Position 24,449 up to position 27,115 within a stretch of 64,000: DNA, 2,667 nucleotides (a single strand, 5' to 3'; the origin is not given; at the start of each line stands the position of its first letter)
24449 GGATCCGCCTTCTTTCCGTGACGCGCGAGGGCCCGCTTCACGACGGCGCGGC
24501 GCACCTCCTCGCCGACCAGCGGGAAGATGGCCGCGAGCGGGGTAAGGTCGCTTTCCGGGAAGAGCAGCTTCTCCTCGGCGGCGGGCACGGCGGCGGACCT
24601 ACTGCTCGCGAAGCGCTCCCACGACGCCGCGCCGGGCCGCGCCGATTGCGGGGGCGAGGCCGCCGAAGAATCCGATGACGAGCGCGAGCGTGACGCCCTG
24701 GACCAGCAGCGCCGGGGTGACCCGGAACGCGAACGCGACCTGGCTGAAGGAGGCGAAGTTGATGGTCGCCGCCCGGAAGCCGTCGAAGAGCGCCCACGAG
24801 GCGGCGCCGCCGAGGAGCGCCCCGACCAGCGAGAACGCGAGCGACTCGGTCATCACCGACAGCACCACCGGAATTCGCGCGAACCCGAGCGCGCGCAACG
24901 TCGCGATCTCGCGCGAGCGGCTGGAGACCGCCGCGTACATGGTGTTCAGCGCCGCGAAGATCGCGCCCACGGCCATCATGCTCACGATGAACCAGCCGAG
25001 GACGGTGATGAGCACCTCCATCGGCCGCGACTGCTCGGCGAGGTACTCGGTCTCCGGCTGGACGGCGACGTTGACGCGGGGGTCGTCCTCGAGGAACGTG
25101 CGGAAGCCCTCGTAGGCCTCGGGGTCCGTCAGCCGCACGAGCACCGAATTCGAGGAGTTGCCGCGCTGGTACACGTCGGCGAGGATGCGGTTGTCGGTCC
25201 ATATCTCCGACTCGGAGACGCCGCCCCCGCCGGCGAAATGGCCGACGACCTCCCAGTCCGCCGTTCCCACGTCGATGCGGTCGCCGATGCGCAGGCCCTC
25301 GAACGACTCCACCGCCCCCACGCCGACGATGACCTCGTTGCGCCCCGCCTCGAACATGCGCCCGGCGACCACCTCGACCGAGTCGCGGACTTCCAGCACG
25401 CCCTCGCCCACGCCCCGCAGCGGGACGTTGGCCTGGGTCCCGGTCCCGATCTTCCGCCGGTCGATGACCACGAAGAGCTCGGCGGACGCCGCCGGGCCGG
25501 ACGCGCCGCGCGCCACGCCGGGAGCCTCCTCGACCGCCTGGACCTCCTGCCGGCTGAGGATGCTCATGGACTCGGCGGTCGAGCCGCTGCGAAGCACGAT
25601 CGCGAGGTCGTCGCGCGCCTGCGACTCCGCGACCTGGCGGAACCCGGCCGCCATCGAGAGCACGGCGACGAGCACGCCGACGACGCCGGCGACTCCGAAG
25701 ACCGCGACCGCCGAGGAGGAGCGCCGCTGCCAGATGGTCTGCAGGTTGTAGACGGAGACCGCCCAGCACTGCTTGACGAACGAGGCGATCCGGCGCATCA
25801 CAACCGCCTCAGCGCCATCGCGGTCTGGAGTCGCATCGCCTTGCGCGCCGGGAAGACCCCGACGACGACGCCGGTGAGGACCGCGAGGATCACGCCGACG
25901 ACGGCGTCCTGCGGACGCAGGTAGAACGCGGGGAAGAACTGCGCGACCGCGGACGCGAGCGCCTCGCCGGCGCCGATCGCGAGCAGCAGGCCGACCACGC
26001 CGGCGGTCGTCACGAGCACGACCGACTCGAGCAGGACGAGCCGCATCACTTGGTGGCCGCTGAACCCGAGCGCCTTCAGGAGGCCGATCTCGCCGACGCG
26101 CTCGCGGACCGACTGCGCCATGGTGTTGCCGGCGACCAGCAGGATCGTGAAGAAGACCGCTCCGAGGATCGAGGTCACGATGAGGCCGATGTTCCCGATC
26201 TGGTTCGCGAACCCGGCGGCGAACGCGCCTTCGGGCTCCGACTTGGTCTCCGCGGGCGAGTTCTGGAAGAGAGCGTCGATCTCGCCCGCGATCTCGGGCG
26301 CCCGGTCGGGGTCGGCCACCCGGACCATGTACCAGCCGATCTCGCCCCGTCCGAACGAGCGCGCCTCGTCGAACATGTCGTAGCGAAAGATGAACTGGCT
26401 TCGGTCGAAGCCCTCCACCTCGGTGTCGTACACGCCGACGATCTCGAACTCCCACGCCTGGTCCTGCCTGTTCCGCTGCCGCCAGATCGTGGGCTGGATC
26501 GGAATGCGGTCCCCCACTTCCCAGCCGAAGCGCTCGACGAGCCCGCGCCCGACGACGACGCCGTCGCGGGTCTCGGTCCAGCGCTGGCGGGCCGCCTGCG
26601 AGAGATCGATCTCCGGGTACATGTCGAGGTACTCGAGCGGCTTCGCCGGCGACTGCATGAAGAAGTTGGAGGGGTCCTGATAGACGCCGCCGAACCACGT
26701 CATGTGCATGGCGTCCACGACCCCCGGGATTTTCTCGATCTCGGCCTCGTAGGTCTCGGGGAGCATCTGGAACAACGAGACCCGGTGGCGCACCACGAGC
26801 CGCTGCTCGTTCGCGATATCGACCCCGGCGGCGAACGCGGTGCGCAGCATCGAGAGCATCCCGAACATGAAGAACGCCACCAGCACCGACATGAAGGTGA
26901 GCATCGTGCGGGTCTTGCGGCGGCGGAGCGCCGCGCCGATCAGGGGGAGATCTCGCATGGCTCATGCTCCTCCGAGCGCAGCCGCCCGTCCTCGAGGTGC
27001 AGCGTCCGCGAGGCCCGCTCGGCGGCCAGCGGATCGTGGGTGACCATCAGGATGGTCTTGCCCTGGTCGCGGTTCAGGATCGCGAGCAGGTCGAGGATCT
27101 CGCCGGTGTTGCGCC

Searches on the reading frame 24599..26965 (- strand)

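Call 57: search_protein_families(library=pfam, proteins=[window:24599-26965:-], max_evalue=0.00001)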
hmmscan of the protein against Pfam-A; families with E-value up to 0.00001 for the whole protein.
window:24599-26965:- (788 aa): 2 families
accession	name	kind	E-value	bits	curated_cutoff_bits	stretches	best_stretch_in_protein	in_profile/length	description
PF12704.14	MacB_PCD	-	5.9e-14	53.3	27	1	418-619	1-198/207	MacB-like periplasmic core domain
PF02687.27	FtsX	-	1.6e-12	47.9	25.5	1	659-778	2-117/120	FtsX-like permease C-terminal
